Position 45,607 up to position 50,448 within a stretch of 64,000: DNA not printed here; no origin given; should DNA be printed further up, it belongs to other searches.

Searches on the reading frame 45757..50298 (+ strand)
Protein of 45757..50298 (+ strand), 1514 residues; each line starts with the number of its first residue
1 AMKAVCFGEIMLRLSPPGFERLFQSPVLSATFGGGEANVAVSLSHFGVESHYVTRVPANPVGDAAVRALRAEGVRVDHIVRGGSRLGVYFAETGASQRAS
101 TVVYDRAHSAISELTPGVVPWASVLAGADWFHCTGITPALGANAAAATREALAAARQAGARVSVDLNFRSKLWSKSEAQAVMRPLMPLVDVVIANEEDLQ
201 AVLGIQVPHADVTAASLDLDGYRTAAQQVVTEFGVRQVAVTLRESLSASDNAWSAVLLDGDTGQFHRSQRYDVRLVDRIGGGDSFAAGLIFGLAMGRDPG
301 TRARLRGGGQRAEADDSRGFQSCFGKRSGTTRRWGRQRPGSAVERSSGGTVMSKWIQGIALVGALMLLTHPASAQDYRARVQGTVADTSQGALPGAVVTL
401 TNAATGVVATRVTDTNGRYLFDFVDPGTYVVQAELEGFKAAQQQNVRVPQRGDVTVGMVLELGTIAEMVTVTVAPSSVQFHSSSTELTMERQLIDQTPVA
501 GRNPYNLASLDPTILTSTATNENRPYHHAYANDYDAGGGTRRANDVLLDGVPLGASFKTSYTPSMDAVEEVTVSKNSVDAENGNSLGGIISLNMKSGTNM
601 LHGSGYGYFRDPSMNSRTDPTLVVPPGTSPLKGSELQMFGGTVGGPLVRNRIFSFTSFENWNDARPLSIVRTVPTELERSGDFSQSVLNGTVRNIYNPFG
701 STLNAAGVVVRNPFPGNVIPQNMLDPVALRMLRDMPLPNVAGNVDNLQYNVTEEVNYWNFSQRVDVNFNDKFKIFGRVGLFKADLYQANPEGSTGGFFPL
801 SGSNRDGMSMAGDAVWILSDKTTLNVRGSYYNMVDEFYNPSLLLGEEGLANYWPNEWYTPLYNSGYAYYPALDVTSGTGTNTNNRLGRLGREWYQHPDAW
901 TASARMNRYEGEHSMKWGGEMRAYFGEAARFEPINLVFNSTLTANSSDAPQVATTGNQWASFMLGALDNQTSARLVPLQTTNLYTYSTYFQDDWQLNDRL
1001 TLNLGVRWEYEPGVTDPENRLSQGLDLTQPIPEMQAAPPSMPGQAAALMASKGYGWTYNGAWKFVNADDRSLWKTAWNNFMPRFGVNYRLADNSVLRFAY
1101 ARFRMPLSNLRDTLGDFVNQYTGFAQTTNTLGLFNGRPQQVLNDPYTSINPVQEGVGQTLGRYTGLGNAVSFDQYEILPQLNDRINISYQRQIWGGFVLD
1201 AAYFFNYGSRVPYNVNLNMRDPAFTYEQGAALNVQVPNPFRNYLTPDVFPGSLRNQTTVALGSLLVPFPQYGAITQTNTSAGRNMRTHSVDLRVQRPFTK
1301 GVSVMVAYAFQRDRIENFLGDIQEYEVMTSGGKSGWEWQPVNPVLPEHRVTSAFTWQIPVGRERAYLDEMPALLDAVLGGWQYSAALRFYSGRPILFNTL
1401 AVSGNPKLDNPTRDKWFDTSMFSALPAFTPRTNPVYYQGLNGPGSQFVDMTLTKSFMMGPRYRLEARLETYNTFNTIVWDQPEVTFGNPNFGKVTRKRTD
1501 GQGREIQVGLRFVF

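Call 63: search_protein_families(library=pfam, proteins=[window:45757-50298:+], max_evalue=0.00001)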
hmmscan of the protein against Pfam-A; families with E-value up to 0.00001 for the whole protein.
window:45757-50298:+ (1514 aa): 5 families
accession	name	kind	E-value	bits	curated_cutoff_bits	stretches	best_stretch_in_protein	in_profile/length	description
PF25183.1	OMP_b-brl_4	-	5.1e-132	442.4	30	1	594-1507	2-838/838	Outer membrane beta barrel domain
PF00294.29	PfkB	-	3.9e-29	102.4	25.8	1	3-298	3-274/302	pfkB family carbohydrate kinase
PF13620.12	CarboxypepD_reg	-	1.4e-16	61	32.3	1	381-460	2-81/82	Carboxypeptidase regulatory-like domain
PF17210.9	SdrD_B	-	7.4e-07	29.8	29.7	1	386-443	17-75/112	SdrD B-like domain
PF13715.12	CarbopepD_reg_2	-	9.7e-07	29.2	32.2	1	381-461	1-77/88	CarboxypepD_reg-like domain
